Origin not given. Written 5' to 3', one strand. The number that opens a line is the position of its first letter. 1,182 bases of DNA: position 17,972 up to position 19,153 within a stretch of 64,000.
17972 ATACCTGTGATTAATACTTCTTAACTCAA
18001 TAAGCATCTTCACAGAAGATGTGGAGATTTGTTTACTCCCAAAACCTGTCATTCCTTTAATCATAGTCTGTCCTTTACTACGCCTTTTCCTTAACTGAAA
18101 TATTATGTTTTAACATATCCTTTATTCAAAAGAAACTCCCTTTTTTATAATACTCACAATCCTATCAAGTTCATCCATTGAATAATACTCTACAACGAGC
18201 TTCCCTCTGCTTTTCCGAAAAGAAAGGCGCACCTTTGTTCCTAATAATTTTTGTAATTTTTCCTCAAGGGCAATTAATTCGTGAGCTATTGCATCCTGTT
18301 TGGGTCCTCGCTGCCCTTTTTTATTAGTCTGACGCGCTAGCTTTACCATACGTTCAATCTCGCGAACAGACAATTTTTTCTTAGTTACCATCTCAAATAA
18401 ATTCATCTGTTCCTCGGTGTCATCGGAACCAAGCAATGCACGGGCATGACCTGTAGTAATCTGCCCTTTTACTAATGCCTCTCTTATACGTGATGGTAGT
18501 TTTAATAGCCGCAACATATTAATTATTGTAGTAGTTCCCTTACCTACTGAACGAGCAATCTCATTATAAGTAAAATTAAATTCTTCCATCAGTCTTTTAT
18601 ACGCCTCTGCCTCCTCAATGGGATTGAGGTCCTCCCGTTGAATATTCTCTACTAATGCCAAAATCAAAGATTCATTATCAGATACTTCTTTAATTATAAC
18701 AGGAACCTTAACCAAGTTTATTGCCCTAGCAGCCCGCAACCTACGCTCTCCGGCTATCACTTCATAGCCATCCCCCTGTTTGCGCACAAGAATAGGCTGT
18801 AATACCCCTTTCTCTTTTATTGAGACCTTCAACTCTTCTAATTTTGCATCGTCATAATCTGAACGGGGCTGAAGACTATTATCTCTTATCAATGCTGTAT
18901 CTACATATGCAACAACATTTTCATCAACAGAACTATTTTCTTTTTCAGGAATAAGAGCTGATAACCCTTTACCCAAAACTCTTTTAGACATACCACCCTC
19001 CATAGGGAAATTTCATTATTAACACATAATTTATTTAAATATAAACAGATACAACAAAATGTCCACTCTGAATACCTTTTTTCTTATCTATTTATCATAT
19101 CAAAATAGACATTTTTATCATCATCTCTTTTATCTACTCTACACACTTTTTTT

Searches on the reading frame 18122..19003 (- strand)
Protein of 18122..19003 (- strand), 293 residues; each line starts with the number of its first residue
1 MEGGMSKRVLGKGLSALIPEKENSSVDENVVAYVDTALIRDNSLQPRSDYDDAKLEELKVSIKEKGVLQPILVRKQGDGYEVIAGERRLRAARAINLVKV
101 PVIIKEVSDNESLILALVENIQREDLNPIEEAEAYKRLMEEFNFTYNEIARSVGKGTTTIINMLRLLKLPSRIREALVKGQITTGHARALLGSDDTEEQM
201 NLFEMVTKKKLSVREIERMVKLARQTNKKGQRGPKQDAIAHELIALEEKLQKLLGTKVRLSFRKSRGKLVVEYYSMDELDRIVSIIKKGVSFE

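Call 5: search_protein_families(library=pfam, proteins=[window:18122-19003:-])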
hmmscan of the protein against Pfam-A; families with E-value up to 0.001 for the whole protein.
window:18122-19003:- (293 aa): 3 families
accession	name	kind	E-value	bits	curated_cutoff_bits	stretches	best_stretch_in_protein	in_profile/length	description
PF17762.8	HTH_ParB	-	8.2e-36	122.7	22.6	1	124-222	1-99/102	ParB HTH domain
PF02195.25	ParB_N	-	2.9e-30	104.6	26.3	1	33-122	5-95/95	ParB N-terminal domain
PF23552.2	ParB_C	-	2.8e-11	43.1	23.8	1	242-287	4-50/50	ParB dimerisation domain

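Call 7: find_related_loci(query=window:18122-19003:-, collection=genome_contigs, flank=10000)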
Query window:18122-19003:- (293 aa) in genome_contigs; peptide patterns used: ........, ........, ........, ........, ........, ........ (x = any residue, [..] = any of these).
288 stretches matched a pattern; 233 encode a relative of the query (tblastn E <= 1e-3); the best 80 are kept; 80 distinct loci.
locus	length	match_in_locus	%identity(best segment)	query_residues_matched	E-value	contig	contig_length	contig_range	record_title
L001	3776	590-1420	49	4-287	2e-82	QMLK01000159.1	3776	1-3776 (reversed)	MAG: Deltaproteobacteria bacterium isolate B13_G15 B13_Guay15_scaffold_13348, whole genome shotgun sequence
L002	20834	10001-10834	52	5-287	9e-81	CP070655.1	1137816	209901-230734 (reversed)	MAG: Candidatus Omnitrophota bacterium isolate bin81 chromosome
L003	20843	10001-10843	47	5-286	3e-78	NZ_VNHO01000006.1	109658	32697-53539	Thermosediminibacter litoriperuensis strain DSM 16647 Ga0056050_scaffold00006.6, whole genome shotgun sequence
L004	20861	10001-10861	47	4-288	2e-75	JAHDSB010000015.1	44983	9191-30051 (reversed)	MAG: Clostridia bacterium isolate SV3-B14.1 k141_64689, whole genome shotgun sequence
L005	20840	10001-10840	47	5-286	2e-75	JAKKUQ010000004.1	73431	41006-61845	MAG: Thermosediminibacteraceae bacterium isolate bin 27 NODE_13_length_73431_cov_181.681967, whole genome shotgun sequen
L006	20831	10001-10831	49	9-286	4e-75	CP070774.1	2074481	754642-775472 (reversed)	MAG: Syntrophobacterales bacterium isolate bin204 chromosome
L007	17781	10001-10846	48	5-286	1e-74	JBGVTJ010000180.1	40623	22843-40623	MAG: Thermodesulfobacteriota bacterium isolate S_237_B13 k127_242224, whole genome shotgun sequence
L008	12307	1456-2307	45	7-288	4e-74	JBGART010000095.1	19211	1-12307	MAG: Myxococcaceae bacterium isolate MAG_MBR_H10.11 MBRH10-11_opera_contig_9583, whole genome shotgun sequence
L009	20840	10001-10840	45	5-286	8e-74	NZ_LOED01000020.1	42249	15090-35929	Fervidicola ferrireducens strain Y170 AN618_contig000020, whole genome shotgun sequence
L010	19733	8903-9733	48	9-286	8e-74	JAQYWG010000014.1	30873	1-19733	MAG: Thermodesulfobacteriota bacterium isolate Hel238_bin70strict NODE_14_length_30873_cov_7.835531, whole genome shotgu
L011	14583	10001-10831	47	9-286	4e-73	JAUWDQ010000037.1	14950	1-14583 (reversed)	MAG: Pseudomonadota bacterium isolate CSMAG_2168 CSMAG_2168_k141_245968_length_14950_cov_29.0000, whole genome shotgun s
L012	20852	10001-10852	45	7-288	3e-73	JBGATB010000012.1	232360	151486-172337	MAG: Myxococcaceae bacterium isolate MAG_AAO_H10.6 AAOH10-6_opera_contig_259, whole genome shotgun sequence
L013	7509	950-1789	46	7-286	9e-73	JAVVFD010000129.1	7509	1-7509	MAG: bacterium isolate TamC13-38 NODE_129_length_7509_cov_4.432185, whole genome shotgun sequence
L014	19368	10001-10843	45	10-289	3e-72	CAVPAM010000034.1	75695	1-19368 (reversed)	MAG: uncultured Alphaproteobacteria bacterium isolate MFD09964.bin.1.191 genome assembly, contig: contig_63170, whole ge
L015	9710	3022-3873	44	10-283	6e-72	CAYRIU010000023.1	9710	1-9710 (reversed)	MAG TPA_asm: uncultured Gammaproteobacteria bacterium isolate SRP135725_co2_189 genome assembly, contig: k141_764757, wh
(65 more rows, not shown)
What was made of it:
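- Tried and rejected: Genome-collection scan with ParB (call 7).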

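Call 9: find_encoding_contigs(protein=window:18122-19003:-, flank=10000, max_places=10)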
Protein window:18122-19003:- (293 aa): 1 contig read that carries it; 1 place shown.
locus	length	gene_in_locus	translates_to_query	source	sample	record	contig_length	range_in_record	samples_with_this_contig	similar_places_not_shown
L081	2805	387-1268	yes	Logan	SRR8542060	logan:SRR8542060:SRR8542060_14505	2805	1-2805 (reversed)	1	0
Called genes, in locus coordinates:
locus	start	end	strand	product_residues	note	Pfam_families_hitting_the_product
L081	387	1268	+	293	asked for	PF02195:ParB_N, PF17762:HTH_ParB, PF23552:ParB_C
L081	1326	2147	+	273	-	PF03755:YicC-like_N, PF08340:YicC-like_C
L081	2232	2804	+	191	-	?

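Call 10: find_homologous_proteins(query=window:18122-19003:-, max_evalue=1e-40)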
Query window:18122-19003:- (293 aa): 7953 proteins with E <= 1e-40 among 8000 candidates; the best 120 are listed.
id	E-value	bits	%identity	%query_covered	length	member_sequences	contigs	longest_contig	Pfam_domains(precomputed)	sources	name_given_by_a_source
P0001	4.4e-177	605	100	100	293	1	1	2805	PF17762.9,PF23552.3,PF02195.27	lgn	-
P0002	4.5e-174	595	100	99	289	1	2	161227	PF17762.9,PF23552.3,PF02195.27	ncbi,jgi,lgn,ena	-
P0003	1.8e-158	544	91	99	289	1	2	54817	PF17762.9,PF23552.3,PF02195.27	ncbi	-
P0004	8.8e-132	456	76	98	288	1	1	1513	PF17762.9,PF23552.3,PF02195.27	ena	-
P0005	4.5e-97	343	60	97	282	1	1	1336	PF17762.9,PF23552.3,PF02195.27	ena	-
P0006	1.3e-96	341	61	97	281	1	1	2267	PF17762.9,PF23552.3,PF02195.27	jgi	jgi:ParB family transcriptional regulator, chromosome partitioning protein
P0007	1.9e-95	337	58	97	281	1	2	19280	PF17762.9,PF23552.3,PF02195.27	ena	-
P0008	3.4e-95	337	59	97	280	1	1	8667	PF17762.9,PF23552.3,PF02195.27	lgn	-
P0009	9.0e-95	335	61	97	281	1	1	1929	PF17762.9,PF23552.3,PF02195.27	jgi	-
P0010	1.8e-94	334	58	97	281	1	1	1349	PF17762.9,PF23552.3,PF02195.27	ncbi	-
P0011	2.5e-94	334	58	97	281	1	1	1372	PF17762.9,PF23552.3,PF02195.27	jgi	-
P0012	3.9e-94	333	58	97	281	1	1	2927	PF17762.9,PF23552.3,PF02195.27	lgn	-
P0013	4.3e-94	333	59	97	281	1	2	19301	PF17762.9,PF23552.3,PF02195.27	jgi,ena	jgi:ParB family chromosome partitioning protein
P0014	4.8e-94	333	59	97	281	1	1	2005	PF17762.9,PF23552.3,PF02195.27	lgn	-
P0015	6.6e-94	332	61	97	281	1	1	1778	PF17762.9,PF23552.3,PF02195.27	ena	-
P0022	3.5e-93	330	56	98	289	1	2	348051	PF17762.9,PF23552.3,PF02195.27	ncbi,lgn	-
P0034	7.4e-93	329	58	97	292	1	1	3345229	PF17762.9,PF23552.3,PF02195.27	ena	-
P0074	2.7e-91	324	57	97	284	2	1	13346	PF17762.9,PF23552.3,PF02195.27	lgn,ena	-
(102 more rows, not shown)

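Call 11: find_encoding_contigs(protein=P0003, flank=10000, max_places=4)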
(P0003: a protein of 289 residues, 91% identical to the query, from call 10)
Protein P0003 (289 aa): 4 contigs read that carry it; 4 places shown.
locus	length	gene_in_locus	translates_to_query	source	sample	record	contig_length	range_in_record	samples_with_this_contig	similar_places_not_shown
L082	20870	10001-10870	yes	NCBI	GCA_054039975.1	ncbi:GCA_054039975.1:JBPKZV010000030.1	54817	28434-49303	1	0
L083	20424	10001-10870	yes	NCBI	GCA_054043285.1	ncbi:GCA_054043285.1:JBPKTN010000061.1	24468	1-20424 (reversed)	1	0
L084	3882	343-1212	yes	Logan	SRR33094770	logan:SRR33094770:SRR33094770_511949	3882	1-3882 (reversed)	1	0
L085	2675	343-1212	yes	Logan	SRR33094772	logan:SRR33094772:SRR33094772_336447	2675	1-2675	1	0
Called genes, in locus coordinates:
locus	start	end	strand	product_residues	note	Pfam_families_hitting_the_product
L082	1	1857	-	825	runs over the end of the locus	PF02518:HATPase_c, PF00204:DNA_gyraseB, PF01751:Toprim, PF00986:DNA_gyraseB_C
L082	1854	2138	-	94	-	PF05258:DciA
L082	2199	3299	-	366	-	PF00712:DNA_pol3_beta, PF02767:DNA_pol3_beta_2, PF02768:DNA_pol3_beta_3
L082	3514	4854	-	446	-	PF11638:DnaA_N, PF00308:Bac_DnaA, PF01637:ATPase_2 (weak), PF01695:IstB_IS21 (weak), PF13401:AAA_22 (faint), PF00004:AAA (weak), PF13173:AAA_14 (weak), PF08299:Bac_DnaA_C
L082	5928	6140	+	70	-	PF01809:YidD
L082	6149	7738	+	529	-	PF14849:YidC_periplas, PF02096:60KD_IMP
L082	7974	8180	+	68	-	PF14804:Jag_N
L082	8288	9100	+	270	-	PF00142:Fer4_NifH, PF01656:CbiA, PF02374:ArsA_ATPase (faint), PF06564:CBP_BcsQ, PF09140:MipZ, PF10609:ParA, PF13614:AAA_31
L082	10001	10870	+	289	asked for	PF02195:ParB_N, PF17762:HTH_ParB, PF23552:ParB_C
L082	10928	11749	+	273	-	PF03755:YicC-like_N, PF08340:YicC-like_C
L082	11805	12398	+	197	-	PF00625:Guanylate_kin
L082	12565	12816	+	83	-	PF01192:RNA_pol_Rpb6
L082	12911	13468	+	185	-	PF02441:Flavoprotein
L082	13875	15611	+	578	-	PF07973:tRNA_SAD, PF00587:tRNA-synt_2b, PF03129:HGTP_anticodon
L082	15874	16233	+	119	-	PF00707:IF3_C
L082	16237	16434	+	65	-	PF01632:Ribosomal_L35p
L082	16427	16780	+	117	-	PF00453:Ribosomal_L20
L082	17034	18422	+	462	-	PF01210:NAD_Gly3P_dh_N (faint), PF01488:Shikimate_DH (faint), PF02254:TrkA_N, PF03807:F420_oxidored (faint), PF13241:NAD_binding_7 (faint), PF02080:TrkA_C, PF02254:TrkA_N, PF02080:TrkA_C (weak)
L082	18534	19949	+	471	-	PF02386:TrkH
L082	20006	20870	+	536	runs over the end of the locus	PF09820:AAA-ATPase_like, PF08011:PDDEXK_9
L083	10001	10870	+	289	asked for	PF02195:ParB_N, PF17762:HTH_ParB, PF23552:ParB_C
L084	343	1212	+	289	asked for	PF02195:ParB_N, PF17762:HTH_ParB, PF23552:ParB_C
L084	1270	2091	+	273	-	PF03755:YicC-like_N, PF08340:YicC-like_C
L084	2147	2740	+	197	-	PF00625:Guanylate_kin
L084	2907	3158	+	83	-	PF01192:RNA_pol_Rpb6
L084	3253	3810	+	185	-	PF02441:Flavoprotein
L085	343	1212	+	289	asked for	PF02195:ParB_N, PF17762:HTH_ParB, PF23552:ParB_C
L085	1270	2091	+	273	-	PF03755:YicC-like_N, PF08340:YicC-like_C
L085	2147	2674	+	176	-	?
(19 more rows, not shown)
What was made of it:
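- Assemblies break at the array (L081, L084, L085; calls 9, 11).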

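Call 12: find_encoding_contigs(protein=P0002, flank=10000, max_places=4)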
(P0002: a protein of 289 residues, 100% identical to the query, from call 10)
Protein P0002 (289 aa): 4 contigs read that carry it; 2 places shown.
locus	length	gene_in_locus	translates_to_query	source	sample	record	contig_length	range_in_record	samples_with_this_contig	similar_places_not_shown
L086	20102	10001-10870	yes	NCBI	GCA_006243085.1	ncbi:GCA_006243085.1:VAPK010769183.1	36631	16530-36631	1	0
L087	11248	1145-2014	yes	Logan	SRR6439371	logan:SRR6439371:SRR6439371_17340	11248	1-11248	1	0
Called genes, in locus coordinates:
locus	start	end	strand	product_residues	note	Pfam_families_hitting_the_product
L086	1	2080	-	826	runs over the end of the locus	PF02518:HATPase_c, PF00204:DNA_gyraseB, PF01751:Toprim, PF00986:DNA_gyraseB_C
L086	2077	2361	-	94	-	PF05258:DciA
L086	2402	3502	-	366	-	PF00712:DNA_pol3_beta, PF02767:DNA_pol3_beta_2, PF02768:DNA_pol3_beta_3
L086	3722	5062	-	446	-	PF11638:DnaA_N, PF13173:AAA_14 (faint), PF00308:Bac_DnaA, PF01637:ATPase_2 (weak), PF01695:IstB_IS21 (faint), PF13401:AAA_22 (faint), PF00004:AAA (weak), PF08299:Bac_DnaA_C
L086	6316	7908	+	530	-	PF14849:YidC_periplas, PF02096:60KD_IMP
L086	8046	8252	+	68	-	PF14804:Jag_N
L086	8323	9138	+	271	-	PF00142:Fer4_NifH, PF01656:CbiA, PF02374:ArsA_ATPase (faint), PF06564:CBP_BcsQ, PF09140:MipZ, PF10609:ParA, PF13614:AAA_31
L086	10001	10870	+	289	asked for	PF02195:ParB_N, PF17762:HTH_ParB, PF23552:ParB_C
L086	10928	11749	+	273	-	PF03755:YicC-like_N, PF08340:YicC-like_C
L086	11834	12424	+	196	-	PF00625:Guanylate_kin, PF13238:AAA_18 (weak), PF13671:AAA_33 (weak)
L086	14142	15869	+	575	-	-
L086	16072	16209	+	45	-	-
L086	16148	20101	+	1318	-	?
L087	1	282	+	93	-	?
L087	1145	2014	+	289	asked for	PF02195:ParB_N, PF17762:HTH_ParB, PF23552:ParB_C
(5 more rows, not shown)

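Call 23: find_encoding_contigs(protein=P0004, flank=10000, max_places=3)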
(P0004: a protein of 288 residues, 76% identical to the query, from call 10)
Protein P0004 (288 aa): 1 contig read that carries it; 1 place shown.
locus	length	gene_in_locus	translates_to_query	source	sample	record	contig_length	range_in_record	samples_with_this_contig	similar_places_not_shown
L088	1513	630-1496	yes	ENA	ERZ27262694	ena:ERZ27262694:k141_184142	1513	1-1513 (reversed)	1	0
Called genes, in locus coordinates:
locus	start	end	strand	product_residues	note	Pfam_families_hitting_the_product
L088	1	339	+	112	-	?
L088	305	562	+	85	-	-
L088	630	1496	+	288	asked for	PF02195:ParB_N, PF17762:HTH_ParB, PF23552:ParB_C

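Call 24: find_encoding_contigs(protein=P0022, flank=10000, max_places=2)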
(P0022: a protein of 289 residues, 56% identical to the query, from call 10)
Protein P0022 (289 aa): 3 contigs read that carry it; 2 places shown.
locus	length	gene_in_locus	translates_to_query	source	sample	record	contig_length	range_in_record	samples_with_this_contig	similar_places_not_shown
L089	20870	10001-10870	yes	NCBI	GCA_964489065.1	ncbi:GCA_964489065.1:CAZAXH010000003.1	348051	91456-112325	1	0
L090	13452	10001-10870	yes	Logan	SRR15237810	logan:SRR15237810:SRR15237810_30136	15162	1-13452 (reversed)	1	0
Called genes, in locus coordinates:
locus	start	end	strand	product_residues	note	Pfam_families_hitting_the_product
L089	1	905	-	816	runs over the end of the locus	PF00521:DNA_topoisoIV, PF03989:DNA_gyraseA_C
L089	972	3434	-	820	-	PF02518:HATPase_c, PF00204:DNA_gyraseB, PF01751:Toprim, PF00986:DNA_gyraseB_C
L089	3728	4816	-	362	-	PF00712:DNA_pol3_beta, PF02767:DNA_pol3_beta_2, PF02768:DNA_pol3_beta_3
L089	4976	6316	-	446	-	PF11638:DnaA_N, PF00308:Bac_DnaA, PF01695:IstB_IS21 (faint), PF00004:AAA, PF13401:AAA_22 (faint), PF08299:Bac_DnaA_C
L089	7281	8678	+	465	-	PF14849:YidC_periplas (weak), PF02096:60KD_IMP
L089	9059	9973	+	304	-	PF01656:CbiA, PF13614:AAA_31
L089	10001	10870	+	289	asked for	PF02195:ParB_N, PF17762:HTH_ParB, PF23552:ParB_C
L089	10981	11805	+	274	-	PF03755:YicC-like_N, PF08340:YicC-like_C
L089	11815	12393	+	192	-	PF00625:Guanylate_kin, PF13671:AAA_33 (weak)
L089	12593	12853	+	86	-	PF01192:RNA_pol_Rpb6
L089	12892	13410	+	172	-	PF02441:Flavoprotein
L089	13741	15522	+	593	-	PF07973:tRNA_SAD, PF00587:tRNA-synt_2b, PF03129:HGTP_anticodon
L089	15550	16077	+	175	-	PF05198:IF3_N, PF00707:IF3_C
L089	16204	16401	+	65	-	PF01632:Ribosomal_L35p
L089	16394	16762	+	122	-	PF00453:Ribosomal_L20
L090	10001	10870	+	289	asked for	PF02195:ParB_N, PF17762:HTH_ParB, PF23552:ParB_C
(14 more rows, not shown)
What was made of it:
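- The flanking genes are housekeeping genes in conserved synteny (calls 11, 24).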

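Call 25: find_encoding_contigs(protein=P0007, flank=10000, max_places=2)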
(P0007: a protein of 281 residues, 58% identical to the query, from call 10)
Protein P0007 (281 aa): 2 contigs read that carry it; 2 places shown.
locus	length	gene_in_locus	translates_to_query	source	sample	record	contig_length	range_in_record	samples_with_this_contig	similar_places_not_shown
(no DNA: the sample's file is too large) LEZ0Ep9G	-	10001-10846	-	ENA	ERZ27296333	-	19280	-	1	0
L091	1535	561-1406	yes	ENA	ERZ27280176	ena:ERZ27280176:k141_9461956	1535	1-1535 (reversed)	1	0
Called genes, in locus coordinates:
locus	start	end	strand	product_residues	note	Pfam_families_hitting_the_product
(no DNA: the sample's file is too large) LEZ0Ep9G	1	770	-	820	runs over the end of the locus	PF00521:DNA_topoisoIV, PF03989:DNA_gyraseA_C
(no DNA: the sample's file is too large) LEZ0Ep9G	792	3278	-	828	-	PF02518:HATPase_c, PF00204:DNA_gyraseB, PF01751:Toprim, PF21249:GyrB_hook (faint), PF00986:DNA_gyraseB_C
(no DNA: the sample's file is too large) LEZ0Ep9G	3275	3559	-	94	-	PF05258:DciA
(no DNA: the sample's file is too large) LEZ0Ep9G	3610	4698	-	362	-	PF00712:DNA_pol3_beta, PF02767:DNA_pol3_beta_2, PF02768:DNA_pol3_beta_3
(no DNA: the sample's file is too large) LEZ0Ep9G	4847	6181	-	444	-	PF11638:DnaA_N, PF00308:Bac_DnaA, PF01695:IstB_IS21 (weak), PF00004:AAA, PF13401:AAA_22 (faint), PF08299:Bac_DnaA_C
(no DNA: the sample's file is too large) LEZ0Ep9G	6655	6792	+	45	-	PF00468:Ribosomal_L34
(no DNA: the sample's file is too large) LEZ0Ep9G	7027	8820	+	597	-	PF14849:YidC_periplas (faint), PF02096:60KD_IMP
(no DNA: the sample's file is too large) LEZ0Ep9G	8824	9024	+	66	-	PF14804:Jag_N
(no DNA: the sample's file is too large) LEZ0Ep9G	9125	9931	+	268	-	PF00142:Fer4_NifH, PF01656:CbiA, PF06564:CBP_BcsQ, PF09140:MipZ (faint), PF10609:ParA, PF13614:AAA_31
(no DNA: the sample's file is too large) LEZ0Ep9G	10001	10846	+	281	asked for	PF02195:ParB_N, PF17762:HTH_ParB, PF23552:ParB_C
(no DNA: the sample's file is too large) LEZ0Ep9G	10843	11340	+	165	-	PF00334:NDK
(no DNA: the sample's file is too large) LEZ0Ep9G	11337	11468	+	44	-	?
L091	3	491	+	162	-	?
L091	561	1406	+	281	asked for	PF02195:ParB_N, PF17762:HTH_ParB, PF23552:ParB_C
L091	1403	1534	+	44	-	?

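Call 32: search_solved_structures(query=window:18122-19003:-, max_evalue=1e-20, show_alignments=5)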
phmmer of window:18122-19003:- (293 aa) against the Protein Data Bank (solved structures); distinct sequences matched with E-value up to 1e-20: 12.
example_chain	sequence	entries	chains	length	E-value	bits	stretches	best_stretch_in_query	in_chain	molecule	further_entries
7bnk_A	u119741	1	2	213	4.5e-58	200.1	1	40-236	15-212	ParB family protein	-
7bnr_A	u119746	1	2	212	1.9e-57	198.1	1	40-236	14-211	ParB family protein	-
7o0n_A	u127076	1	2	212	2.6e-57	197.6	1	40-236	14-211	ParB family protein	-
1vz0_A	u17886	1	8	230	1.9e-54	188.2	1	9-230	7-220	Chromosome-partitioning protein Spo0J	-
7nfu_A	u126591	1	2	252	2.5e-49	171.4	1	27-244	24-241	Nucleoid occlusion protein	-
7ng0_A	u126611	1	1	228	3.9e-49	170.8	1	33-244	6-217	Nucleoid occlusion protein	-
7ol9_A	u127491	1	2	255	3.2e-47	164.5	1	10-242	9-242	Nucleoid occlusion protein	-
6sdk_A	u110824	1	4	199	6e-45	157.1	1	34-224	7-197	Stage 0 sporulation protein J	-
6t1f_A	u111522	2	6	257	8.3e-44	153.4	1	7-243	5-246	Chromosome-partitioning protein ParB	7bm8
4umk_A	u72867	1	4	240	4.3e-42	147.7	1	7-221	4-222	PROBABLE CHROMOSOME-PARTITIONING PROTEIN PARB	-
6y93_A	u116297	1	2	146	2.3e-25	93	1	111-242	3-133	Nucleoid occlusion protein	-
6s6h_A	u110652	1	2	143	4.1e-22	82.3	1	114-243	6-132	Chromosome-partitioning protein ParB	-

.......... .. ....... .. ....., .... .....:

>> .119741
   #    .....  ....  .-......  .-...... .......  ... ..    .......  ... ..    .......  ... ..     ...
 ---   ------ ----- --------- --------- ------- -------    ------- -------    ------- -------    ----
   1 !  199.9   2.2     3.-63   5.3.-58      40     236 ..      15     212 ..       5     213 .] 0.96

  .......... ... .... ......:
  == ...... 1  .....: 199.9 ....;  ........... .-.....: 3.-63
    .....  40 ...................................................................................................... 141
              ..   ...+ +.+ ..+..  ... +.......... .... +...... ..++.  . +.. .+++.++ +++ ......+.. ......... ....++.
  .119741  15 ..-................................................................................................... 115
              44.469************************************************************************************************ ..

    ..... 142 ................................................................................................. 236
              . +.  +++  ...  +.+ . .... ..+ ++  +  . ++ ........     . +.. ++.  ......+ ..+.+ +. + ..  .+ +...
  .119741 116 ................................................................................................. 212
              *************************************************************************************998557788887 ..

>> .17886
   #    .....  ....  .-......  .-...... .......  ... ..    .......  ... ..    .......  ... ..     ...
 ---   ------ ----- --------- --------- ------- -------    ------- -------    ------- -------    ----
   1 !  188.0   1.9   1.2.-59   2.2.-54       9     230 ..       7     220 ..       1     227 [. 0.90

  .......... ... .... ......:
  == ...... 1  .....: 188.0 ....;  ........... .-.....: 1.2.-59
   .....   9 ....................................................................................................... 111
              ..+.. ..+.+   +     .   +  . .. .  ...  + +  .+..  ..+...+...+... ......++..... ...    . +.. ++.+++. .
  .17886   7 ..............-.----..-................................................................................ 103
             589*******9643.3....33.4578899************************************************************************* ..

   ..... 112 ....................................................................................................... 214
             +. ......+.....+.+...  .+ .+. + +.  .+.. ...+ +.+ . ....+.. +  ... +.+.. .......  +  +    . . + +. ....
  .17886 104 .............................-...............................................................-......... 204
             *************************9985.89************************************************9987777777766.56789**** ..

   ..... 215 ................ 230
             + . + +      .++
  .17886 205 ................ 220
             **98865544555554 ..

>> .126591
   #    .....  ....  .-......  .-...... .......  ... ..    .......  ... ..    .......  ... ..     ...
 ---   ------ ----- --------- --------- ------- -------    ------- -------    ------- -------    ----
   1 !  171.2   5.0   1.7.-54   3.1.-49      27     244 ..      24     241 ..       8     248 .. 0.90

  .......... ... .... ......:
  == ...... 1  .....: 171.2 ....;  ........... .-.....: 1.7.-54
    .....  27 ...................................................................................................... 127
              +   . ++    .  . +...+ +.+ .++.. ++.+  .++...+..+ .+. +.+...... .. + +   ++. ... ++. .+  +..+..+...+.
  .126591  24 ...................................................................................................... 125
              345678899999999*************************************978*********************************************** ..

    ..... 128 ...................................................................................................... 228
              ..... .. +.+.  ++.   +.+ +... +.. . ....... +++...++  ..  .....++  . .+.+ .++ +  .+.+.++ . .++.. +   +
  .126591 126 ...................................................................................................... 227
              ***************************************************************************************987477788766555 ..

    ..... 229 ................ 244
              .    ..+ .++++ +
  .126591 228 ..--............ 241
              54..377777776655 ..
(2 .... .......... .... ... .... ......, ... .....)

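Call 53: find_encoding_contigs(protein=P0034, flank=10000, max_places=1)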
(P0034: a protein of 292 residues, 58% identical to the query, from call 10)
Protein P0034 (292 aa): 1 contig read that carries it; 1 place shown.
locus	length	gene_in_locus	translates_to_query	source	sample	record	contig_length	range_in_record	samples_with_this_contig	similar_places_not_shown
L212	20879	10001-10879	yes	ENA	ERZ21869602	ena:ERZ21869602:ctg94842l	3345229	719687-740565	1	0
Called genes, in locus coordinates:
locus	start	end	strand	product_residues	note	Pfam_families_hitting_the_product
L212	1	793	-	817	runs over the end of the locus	PF00521:DNA_topoisoIV, PF03989:DNA_gyraseA_C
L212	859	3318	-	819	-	PF02518:HATPase_c, PF00204:DNA_gyraseB, PF01751:Toprim, PF00986:DNA_gyraseB_C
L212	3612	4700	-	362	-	PF00712:DNA_pol3_beta, PF02767:DNA_pol3_beta_2, PF02768:DNA_pol3_beta_3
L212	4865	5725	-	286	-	PF00308:Bac_DnaA, PF08299:Bac_DnaA_C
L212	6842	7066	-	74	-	-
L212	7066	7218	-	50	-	-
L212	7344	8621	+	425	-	PF14849:YidC_periplas, PF02096:60KD_IMP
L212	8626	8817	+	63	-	PF14804:Jag_N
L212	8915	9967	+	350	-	PF00142:Fer4_NifH, PF01656:CbiA, PF02374:ArsA_ATPase (faint), PF06564:CBP_BcsQ, PF09140:MipZ, PF10609:ParA, PF13614:AAA_31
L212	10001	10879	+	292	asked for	PF02195:ParB_N, PF17762:HTH_ParB, PF23552:ParB_C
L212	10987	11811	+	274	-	PF03755:YicC-like_N, PF08340:YicC-like_C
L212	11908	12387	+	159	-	PF00625:Guanylate_kin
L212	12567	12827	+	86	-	PF01192:RNA_pol_Rpb6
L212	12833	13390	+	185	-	PF02441:Flavoprotein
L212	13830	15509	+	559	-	PF07973:tRNA_SAD, PF00587:tRNA-synt_2b, PF03129:HGTP_anticodon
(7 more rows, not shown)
